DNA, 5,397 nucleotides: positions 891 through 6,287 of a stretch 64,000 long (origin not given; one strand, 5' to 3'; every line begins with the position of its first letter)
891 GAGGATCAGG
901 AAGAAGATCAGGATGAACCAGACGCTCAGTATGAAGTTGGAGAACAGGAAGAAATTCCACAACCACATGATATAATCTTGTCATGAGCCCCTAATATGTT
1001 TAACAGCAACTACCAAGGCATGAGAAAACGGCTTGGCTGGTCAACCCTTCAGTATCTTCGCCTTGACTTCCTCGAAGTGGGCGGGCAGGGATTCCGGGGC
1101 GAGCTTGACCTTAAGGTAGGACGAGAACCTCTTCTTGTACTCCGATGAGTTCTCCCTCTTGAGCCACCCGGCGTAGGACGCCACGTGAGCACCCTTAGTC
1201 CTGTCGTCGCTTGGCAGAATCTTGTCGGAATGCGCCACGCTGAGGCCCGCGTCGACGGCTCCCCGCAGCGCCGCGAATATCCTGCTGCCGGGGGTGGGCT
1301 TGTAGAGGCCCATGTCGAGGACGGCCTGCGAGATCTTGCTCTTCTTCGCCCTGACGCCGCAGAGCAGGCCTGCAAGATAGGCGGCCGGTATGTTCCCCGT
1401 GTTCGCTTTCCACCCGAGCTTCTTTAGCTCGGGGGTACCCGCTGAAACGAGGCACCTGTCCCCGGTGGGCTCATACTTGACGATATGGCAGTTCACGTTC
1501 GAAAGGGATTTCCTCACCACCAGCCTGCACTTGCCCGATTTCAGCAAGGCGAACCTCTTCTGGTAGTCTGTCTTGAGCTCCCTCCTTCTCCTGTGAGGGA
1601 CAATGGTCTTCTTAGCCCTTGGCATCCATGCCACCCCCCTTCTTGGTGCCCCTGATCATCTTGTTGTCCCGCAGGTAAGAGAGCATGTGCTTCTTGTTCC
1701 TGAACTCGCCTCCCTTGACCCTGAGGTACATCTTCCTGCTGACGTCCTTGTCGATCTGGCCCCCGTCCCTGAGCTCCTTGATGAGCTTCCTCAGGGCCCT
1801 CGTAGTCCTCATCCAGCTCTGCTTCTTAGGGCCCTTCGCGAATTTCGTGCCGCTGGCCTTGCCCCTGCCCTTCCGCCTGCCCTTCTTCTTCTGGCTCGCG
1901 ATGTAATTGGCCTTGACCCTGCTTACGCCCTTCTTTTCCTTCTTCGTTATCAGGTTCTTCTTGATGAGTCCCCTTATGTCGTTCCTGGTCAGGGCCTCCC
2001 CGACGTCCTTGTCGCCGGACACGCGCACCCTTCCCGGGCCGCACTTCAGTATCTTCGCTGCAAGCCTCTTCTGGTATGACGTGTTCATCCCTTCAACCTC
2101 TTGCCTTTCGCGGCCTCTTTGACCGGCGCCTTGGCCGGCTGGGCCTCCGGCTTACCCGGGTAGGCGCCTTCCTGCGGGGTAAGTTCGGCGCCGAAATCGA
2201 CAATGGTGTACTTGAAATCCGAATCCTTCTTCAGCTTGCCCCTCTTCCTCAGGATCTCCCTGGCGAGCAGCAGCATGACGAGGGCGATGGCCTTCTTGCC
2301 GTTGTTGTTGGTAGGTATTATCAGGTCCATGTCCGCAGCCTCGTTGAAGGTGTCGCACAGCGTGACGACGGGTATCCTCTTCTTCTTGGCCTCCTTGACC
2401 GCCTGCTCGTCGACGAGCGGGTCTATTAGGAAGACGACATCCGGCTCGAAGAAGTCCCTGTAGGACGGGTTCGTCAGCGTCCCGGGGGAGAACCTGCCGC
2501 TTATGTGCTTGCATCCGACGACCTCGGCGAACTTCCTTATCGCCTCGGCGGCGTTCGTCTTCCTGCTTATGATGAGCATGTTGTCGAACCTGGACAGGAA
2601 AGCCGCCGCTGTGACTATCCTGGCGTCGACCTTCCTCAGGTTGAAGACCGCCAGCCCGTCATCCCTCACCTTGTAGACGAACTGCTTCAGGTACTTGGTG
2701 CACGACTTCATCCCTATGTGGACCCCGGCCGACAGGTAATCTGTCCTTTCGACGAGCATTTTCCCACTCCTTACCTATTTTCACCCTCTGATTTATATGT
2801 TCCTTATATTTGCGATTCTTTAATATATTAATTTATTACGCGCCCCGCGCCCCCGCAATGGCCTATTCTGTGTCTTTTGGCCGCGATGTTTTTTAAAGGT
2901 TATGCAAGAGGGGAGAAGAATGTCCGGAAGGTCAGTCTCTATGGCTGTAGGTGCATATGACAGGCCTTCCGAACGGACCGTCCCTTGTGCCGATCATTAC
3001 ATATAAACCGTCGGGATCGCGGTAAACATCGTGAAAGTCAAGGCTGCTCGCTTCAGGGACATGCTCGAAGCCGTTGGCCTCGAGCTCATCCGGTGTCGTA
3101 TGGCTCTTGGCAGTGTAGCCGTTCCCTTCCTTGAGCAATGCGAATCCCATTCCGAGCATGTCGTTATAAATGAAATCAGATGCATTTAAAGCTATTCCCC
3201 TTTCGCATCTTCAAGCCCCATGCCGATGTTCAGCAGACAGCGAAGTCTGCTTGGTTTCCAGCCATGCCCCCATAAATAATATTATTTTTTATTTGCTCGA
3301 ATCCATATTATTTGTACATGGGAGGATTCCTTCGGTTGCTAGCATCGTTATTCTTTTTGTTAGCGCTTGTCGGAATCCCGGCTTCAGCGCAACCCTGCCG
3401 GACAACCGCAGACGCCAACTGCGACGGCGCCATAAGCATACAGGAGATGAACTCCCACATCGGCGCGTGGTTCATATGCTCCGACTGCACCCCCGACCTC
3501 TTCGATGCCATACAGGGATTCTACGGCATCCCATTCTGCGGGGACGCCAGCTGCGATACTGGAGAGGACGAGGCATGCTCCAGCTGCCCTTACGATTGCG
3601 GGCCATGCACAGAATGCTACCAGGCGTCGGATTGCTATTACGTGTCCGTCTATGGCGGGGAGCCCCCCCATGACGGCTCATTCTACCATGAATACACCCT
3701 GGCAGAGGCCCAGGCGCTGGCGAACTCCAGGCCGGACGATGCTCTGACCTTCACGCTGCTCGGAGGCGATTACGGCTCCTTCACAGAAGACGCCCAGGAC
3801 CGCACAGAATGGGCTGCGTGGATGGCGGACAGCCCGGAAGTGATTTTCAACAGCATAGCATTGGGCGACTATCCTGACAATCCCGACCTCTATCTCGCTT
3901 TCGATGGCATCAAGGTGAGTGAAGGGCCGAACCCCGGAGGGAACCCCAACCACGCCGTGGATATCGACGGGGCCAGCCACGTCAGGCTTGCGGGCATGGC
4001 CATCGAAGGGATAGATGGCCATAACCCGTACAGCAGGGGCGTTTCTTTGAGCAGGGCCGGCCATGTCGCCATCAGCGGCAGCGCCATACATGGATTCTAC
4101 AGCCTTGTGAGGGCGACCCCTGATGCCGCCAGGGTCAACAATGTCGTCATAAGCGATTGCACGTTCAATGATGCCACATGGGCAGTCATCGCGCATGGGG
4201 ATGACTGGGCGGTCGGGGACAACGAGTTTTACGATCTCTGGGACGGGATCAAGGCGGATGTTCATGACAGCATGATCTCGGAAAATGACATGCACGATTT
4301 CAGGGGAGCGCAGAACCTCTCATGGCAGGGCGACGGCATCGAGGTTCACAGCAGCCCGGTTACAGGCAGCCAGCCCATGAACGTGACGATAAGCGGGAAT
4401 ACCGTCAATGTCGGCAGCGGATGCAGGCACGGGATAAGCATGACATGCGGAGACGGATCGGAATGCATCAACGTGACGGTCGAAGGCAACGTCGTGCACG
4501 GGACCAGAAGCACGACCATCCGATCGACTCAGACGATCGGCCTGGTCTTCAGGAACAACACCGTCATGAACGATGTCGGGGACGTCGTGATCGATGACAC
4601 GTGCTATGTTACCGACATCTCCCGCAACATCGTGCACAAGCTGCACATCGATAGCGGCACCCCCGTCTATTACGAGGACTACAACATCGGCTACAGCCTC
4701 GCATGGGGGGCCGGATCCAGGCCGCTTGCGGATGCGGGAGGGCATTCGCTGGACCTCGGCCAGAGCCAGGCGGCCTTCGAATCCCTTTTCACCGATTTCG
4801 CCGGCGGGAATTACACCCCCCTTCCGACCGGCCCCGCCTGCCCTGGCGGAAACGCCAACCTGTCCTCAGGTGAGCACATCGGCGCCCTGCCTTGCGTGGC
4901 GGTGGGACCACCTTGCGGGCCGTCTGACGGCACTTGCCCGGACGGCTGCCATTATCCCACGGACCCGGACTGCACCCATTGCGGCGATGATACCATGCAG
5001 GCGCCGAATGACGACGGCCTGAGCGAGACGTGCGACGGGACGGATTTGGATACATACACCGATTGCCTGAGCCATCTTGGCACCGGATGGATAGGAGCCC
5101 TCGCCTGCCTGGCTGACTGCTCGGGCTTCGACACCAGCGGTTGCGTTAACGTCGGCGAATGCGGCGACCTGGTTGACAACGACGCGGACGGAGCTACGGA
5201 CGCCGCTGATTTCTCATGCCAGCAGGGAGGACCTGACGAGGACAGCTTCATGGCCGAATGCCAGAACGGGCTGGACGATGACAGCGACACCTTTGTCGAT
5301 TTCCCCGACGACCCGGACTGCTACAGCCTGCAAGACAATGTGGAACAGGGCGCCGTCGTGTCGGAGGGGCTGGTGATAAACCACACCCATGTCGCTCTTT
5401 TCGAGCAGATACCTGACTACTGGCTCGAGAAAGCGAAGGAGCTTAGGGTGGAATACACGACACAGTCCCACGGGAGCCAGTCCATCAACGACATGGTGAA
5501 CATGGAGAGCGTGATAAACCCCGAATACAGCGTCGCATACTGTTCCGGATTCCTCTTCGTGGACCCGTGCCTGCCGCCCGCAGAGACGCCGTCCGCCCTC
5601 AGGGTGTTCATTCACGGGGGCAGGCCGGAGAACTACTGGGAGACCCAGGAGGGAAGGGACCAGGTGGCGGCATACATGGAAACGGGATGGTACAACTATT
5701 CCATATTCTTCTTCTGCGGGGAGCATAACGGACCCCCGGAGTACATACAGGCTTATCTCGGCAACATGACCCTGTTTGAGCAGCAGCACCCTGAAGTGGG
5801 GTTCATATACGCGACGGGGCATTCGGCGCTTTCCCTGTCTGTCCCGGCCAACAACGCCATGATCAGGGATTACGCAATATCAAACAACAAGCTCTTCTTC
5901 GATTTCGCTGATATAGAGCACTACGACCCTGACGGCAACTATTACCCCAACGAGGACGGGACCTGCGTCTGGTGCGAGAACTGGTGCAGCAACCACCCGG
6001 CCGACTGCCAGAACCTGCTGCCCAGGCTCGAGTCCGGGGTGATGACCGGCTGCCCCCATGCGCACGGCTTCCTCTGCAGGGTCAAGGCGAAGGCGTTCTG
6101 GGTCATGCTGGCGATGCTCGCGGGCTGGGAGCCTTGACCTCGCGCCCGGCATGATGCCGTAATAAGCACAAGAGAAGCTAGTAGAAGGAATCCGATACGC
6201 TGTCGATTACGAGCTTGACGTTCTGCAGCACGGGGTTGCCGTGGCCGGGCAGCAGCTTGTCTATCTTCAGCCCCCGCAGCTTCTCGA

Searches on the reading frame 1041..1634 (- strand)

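Call 80: search_protein_families(library=pfam, proteins=[window:1041-1634:-], max_evalue=0.001)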
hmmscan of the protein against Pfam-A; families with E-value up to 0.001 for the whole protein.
window:1041-1634:- (197 aa): 1 family
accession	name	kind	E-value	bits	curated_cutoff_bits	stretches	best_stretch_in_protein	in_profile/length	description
PF17144.9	Ribosomal_L5e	-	2.1e-27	96.6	27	2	12-98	5-98/163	Ribosomal large subunit proteins 60S L5, and 50S L18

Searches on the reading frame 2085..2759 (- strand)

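Call 31: search_protein_families(library=pfam, proteins=[window:2085-2759:-], max_evalue=0.001)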
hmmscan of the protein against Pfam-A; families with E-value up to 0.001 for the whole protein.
window:2085-2759:- (224 aa): 1 family
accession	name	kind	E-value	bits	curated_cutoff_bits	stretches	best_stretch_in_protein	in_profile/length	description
PF00318.25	Ribosomal_S2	-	2.9e-23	82.7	26.1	2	106-169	150-213/216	Ribosomal protein S2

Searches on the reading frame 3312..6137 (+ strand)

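Call 11: search_protein_families(library=pfam, proteins=[window:3312-6137:+], max_evalue=0.01)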
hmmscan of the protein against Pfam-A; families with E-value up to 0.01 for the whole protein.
window:3312-6137:+ (941 aa): 1 family
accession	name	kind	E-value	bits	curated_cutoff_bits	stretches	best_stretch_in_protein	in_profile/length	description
PF13229.12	Beta_helix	-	1.2e-09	38.4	25.9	2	216-418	3-158/158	Right handed beta helix region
